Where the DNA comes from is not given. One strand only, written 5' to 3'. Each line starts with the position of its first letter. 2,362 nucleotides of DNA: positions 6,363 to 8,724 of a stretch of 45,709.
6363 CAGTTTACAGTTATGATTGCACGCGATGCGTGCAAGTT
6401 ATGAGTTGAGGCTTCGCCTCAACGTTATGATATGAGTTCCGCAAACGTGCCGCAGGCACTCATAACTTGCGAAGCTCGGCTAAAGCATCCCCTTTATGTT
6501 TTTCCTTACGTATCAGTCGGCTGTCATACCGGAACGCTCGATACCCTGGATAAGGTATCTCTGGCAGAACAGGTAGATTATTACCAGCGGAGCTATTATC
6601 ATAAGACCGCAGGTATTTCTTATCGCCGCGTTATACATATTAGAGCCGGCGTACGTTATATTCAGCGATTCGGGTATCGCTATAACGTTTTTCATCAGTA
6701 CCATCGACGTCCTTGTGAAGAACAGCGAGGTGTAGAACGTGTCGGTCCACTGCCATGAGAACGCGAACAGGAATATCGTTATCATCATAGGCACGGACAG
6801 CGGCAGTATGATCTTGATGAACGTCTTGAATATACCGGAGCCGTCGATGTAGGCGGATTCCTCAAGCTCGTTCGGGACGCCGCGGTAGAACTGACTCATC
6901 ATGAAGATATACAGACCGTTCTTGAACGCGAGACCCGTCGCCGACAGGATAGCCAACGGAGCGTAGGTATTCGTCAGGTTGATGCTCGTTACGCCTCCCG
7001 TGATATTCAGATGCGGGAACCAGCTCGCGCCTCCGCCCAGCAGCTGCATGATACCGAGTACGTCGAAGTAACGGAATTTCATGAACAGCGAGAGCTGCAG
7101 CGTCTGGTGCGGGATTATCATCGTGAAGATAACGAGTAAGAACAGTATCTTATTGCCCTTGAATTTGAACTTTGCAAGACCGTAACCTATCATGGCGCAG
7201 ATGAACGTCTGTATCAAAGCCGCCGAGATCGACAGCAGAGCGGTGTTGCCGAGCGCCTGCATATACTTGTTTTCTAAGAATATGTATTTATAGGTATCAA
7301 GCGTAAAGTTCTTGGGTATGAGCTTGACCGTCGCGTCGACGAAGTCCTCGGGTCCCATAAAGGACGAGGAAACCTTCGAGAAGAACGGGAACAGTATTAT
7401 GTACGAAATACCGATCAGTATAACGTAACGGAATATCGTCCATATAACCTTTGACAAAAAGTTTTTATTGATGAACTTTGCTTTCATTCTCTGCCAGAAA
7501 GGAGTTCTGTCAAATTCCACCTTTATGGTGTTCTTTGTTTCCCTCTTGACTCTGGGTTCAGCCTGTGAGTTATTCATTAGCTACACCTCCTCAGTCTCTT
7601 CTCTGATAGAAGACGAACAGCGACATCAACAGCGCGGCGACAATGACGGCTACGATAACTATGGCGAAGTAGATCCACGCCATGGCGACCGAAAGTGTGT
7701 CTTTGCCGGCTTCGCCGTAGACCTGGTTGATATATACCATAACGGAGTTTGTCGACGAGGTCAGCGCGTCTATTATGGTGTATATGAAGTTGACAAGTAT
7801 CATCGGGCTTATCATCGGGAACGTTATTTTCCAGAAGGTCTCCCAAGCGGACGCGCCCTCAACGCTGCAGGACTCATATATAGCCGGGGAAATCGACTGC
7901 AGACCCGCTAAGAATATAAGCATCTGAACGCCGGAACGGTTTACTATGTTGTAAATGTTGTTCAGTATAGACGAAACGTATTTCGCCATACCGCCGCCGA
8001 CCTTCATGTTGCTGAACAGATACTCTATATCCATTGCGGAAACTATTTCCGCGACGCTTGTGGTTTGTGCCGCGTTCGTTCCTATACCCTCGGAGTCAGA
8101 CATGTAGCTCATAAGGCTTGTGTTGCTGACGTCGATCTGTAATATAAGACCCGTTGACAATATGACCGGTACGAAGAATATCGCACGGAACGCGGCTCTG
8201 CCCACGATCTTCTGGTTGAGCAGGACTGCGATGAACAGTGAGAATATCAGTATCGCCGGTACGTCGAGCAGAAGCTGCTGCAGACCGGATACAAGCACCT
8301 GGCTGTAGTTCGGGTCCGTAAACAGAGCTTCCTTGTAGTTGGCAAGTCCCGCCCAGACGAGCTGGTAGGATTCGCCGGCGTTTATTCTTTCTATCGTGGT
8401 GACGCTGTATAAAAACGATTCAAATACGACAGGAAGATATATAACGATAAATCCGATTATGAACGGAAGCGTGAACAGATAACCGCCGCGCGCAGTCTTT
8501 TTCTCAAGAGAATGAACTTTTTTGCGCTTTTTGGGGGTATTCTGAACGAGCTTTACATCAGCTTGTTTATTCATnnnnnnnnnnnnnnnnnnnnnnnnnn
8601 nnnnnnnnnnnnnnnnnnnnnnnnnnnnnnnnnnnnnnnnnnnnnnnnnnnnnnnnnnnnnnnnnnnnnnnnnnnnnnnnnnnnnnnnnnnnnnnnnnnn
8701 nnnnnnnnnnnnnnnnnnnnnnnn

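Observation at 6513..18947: Seven-gene operon: one giant CBM-bearing binding protein, two complete permease pairs, an NHL-TPR-Yip1 membrane protein and a DUF5696-like giant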

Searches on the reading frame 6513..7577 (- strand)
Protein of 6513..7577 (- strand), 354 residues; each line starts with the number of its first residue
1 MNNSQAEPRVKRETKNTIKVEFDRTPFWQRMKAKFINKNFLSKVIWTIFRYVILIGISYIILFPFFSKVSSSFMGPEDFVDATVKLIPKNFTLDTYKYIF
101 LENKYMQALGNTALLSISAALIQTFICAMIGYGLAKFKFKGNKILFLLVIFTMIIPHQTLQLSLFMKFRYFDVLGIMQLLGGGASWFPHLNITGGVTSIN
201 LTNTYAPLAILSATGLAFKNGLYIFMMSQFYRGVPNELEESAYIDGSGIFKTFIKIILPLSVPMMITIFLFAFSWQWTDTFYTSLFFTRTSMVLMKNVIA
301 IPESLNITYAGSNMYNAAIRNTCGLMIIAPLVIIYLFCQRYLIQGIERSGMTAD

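Call 3: search_protein_families(library=pfam, proteins=[window:6513-7577:-], max_evalue=0.01)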
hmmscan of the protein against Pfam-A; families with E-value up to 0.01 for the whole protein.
window:6513-7577:- (354 aa): 1 family
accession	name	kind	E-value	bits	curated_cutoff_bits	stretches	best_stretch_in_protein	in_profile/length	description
PF00528.27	BPD_transp_1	-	1.4e-11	44.9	26.4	1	129-346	3-182/184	Binding-protein-dependent transport system inner membrane component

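Call 5: search_protein_families(library=ncbifam, proteins=[window:6513-7577:-], max_evalue=0.01)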
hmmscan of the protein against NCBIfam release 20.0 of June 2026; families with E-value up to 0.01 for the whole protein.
window:6513-7577:- (354 aa): 13 families
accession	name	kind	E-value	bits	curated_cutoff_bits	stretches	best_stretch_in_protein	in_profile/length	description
NF040932.1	ABC_arch_GlcU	equivalog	2.9e-20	73.1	340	2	196-350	124-268/272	glucose ABC transporter permease GlcU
NF008210.0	PRK10973.1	equivalog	2.7e-16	60.1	297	1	46-346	8-276/281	sn-glycerol-3-phosphate ABC transporter permease UgpE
NF008231.0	PRK10998.1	equivalog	1.1e-14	54.7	261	1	51-350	17-293/296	maltose ABC transporter permease MalG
NF007044.0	PRK09497.1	equivalog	8.2e-09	35.3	348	1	38-342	5-278/285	spermidine/putrescine ABC transporter permease PotB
NF007047.0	PRK09500.1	equivalog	9e-09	35.3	326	1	88-180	39-132/257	spermidine/putrescine ABC transporter permease PotC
TIGR01581.1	Mo_ABC_porter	hypoth_equivalog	1.2e-07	31.4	210.3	1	107-331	17-221/225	ABC transporter permease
TIGR02141.1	modB_ABC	equivalog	2.5e-06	27.3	182.6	1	115-274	6-146/208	molybdate ABC transporter permease subunit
NF040839.1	tungstate_WtpB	equivalog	4.7e-06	26.4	340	1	98-273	35-190/251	tungstate ABC transporter permease WtpB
TIGR02139.1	permease_CysT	equivalog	1.1e-05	25.2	246.1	1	231-299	155-221/265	sulfate ABC transporter permease subunit CysT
NF006939.0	PRK09421.1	equivalog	4.6e-05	22.9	262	0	231-274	116-159/230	molybdate ABC transporter permease subunit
NF038017.1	ABC_perm1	subfamily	0.0012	18.9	100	0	115-180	4-69/184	ABC transporter permease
NF007889.0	PRK10592.1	equivalog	0.0056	16.3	476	0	225-291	157-223/281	putrescine ABC transporter permease PotI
TIGR03262.1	PhnU2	equivalog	0.0098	14.6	593.25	0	82-323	305-518/546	putative 2-aminoethylphosphonate ABC transporter permease subunit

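Call 73: search_solved_structures(query=window:6513-7577:-, max_evalue=0.01)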
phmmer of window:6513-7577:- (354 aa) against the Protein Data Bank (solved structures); distinct sequences matched with E-value up to 0.01: 13.
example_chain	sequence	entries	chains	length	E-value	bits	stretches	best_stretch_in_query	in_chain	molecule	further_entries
7cad_B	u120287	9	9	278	3.4e-19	72.3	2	216-347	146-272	ABC transporter, permease protein SugB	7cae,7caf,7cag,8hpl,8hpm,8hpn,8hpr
8ja7_B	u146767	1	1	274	3.4e-18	69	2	216-347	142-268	Trehalose transport system permease protein SugB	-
4tqu_N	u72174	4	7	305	2.5e-10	43.2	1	220-351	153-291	AlgM2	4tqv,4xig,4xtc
2r6g_G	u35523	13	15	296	7.2e-08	35.1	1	221-351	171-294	Maltose transport system permease protein malG | Maltose transporter subunit; membrane component of ABC superfamily | Binding-protein-dependent transport system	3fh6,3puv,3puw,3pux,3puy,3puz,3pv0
9bcr_I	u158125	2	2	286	3.3e-06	29.6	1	221-343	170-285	Maltose/maltodextrin transport system permease protein MalG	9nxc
8y5f_B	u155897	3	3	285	4e-05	26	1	51-336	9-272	Spermidine/putrescine transport system permease protein PotB | Spermidine/putrescine ABC transporter membrane protein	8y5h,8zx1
8y5i_B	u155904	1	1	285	4.2e-05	26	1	48-336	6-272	Spermidine/putrescine transport system permease protein PotB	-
8y5g_B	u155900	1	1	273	6.4e-05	25.4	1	52-308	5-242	Spermidine/putrescine ABC transporter permease PotB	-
3fh6_F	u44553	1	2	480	0.0011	21.4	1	224-278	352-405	Maltose transport system permease protein malF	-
2r6g_F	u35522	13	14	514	0.0012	21.2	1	224-278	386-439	Maltose transport system permease protein malF | Maltose transporter subunit; membrane component of ABC superfamily | Maltose/maltodextrin transport system perm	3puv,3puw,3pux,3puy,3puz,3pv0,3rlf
9nxc_H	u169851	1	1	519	0.0013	21.1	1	224-278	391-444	Maltose/maltodextrin transport system permease protein MalF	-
8y5g_C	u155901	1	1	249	0.0023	20.3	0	89-180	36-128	Spermidine/putrescine transport system permease protein PotC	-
8y5f_C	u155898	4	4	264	0.0038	19.5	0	89-180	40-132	Spermidine/putrescine transport system permease protein PotC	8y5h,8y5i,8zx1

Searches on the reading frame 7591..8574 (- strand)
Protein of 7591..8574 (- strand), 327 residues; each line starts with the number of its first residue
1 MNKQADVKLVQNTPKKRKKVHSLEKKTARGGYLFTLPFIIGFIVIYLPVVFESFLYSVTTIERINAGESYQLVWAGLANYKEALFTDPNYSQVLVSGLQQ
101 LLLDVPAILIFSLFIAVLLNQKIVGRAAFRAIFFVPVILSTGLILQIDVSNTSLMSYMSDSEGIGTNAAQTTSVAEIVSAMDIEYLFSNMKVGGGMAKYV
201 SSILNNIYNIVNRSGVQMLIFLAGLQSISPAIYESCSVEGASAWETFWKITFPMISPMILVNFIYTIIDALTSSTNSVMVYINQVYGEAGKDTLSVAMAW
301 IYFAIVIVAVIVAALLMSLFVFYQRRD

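Call 3: search_protein_families(library=pfam, proteins=[window:7591-8574:-], max_evalue=0.01)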
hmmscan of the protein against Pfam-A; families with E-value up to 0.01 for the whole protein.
window:7591-8574:- (327 aa): 1 family
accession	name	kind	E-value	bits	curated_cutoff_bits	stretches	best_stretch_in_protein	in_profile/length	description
PF00528.27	BPD_transp_1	-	3.3e-09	37.1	26.4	1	218-323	69-178/184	Binding-protein-dependent transport system inner membrane component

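Call 5: search_protein_families(library=ncbifam, proteins=[window:7591-8574:-], max_evalue=0.01)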
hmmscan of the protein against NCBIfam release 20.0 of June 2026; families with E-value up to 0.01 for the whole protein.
window:7591-8574:- (327 aa): 6 families
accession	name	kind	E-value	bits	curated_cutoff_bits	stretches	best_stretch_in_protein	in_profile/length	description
NF007852.0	PRK10561.1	equivalog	7.2e-08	32.6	335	1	31-312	14-283/295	sn-glycerol-3-phosphate ABC transporter permease UgpA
NF040932.1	ABC_arch_GlcU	equivalog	6.4e-06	26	340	1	199-270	133-201/272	glucose ABC transporter permease GlcU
TIGR00969.1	3a0106s02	subfamily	6.4e-05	22.5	240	1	225-319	166-258/272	sulfate ABC transporter permease subunit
NF008232.0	PRK10999.1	equivalog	0.00015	20.6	392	1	218-258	390-432/520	maltose ABC transporter permease MalF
TIGR01581.1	Mo_ABC_porter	hypoth_equivalog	0.0002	20.9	210.3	1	223-315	124-212/225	ABC transporter permease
NF008231.0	PRK10998.1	equivalog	0.00095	18.8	261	1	225-294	181-252/296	maltose ABC transporter permease MalG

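Call 72: search_solved_structures(query=window:7591-8574:-, max_evalue=0.01)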
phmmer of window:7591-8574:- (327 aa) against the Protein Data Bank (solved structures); distinct sequences matched with E-value up to 0.01: 4.
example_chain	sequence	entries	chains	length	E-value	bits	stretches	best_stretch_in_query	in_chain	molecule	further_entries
7cad_A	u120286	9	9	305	5.6e-09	39.3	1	216-276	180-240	ABC sugar transporter, permease component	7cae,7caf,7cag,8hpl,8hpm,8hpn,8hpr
8ja7_A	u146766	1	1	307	4.4e-07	33.1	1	217-276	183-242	Trehalose transport system permease protein SugA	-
4tqu_M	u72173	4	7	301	5.2e-07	32.8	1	35-273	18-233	AlgM1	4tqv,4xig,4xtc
2r6g_G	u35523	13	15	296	0.0094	18.8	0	225-276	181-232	Maltose transport system permease protein malG | Maltose transporter subunit; membrane component of ABC superfamily | Binding-protein-dependent transport system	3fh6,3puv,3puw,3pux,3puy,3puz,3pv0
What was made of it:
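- On Type-I ABC importer, CUT1 (MalFGK2-E type): Closest solved relatives are SugA/B, AlgM1/2 and MalG (calls 72, 73).
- P3 and P4 are closest to SugA/SugB and AlgM1/AlgM2 (calls 72, 73).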
